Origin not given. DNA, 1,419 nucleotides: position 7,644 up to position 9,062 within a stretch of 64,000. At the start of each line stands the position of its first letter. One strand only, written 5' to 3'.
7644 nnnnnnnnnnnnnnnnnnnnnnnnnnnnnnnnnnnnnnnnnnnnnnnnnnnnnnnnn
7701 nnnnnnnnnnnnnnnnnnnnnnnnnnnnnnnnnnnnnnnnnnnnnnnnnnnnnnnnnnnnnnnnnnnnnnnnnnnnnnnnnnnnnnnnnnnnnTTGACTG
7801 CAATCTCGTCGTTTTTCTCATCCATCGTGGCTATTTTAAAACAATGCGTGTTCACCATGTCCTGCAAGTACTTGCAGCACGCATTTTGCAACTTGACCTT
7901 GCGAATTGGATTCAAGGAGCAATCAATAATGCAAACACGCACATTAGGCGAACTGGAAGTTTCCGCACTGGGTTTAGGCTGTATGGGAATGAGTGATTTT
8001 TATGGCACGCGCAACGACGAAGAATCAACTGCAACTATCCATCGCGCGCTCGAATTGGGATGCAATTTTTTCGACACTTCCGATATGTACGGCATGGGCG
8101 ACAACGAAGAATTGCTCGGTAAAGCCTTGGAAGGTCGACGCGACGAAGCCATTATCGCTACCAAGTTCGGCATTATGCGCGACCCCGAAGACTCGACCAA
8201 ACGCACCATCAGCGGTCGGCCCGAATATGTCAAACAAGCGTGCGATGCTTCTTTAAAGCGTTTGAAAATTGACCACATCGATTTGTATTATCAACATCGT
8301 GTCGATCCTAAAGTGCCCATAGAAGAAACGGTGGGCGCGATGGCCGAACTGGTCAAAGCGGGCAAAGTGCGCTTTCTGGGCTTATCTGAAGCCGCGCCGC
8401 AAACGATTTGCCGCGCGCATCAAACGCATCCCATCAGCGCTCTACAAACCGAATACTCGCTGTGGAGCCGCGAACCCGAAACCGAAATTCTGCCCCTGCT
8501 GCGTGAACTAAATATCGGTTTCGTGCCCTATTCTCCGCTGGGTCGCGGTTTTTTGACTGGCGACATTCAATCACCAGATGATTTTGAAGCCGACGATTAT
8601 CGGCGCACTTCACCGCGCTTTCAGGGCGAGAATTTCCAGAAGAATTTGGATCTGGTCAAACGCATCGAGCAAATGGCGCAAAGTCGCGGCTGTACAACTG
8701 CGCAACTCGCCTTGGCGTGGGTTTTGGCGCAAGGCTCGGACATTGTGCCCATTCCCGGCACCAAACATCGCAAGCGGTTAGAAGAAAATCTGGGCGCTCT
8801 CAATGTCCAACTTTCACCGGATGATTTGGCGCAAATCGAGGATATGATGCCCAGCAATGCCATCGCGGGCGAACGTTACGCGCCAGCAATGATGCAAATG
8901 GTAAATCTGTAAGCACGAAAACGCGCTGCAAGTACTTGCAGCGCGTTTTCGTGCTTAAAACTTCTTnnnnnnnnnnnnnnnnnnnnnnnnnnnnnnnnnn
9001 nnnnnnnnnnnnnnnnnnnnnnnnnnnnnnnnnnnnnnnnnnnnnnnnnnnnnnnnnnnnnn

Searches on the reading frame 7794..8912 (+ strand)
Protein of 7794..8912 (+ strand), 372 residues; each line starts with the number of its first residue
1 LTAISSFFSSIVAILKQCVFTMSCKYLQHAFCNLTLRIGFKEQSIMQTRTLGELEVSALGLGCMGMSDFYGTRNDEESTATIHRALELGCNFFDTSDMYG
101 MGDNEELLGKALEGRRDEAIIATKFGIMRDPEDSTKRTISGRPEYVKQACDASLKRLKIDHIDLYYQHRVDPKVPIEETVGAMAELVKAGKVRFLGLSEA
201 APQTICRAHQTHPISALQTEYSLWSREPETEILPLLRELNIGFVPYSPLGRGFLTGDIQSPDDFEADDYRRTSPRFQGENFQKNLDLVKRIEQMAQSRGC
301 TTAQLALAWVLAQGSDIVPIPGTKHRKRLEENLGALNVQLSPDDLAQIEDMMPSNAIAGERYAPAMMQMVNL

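Call 10: search_protein_families(library=ncbifam, proteins=[window:7794-8912:+])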
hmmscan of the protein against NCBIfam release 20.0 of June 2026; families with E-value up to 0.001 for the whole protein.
window:7794-8912:+ (372 aa): 7 families
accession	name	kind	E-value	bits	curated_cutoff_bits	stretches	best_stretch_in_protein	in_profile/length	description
NF049922.1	MethglyxlRedYdjG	equivalog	3.6e-51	174.1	550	1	53-352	10-321/326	NADH-dependent methylglyoxal reductase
NF007695.0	PRK10376.1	subfamily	2.7e-39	135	280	2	45-253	6-218/290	oxidoreductase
NF007388.0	PRK09912.1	subfamily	8.9e-35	120.2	448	1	46-351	13-331/346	L-glyceraldehyde 3-phosphate reductase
TIGR01293.1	Kv_beta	subfamily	6.7e-34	117.4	365.4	1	51-348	6-315/319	voltage-dependent potassium channel subunit beta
NF007912.0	PRK10625.1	equivalog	9.1e-25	87.7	415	2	172-351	153-337/346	NADP(H)-dependent aldo-keto reductase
NF008377.0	PRK11172.1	equivalog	1e-17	64.2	327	2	291-353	192-252/267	2,5-didehydrogluconate reductase DkgB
NF008598.0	PRK11565.1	equivalog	2.6e-15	56.3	425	2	74-205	26-145/275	2,5-didehydrogluconate reductase DkgA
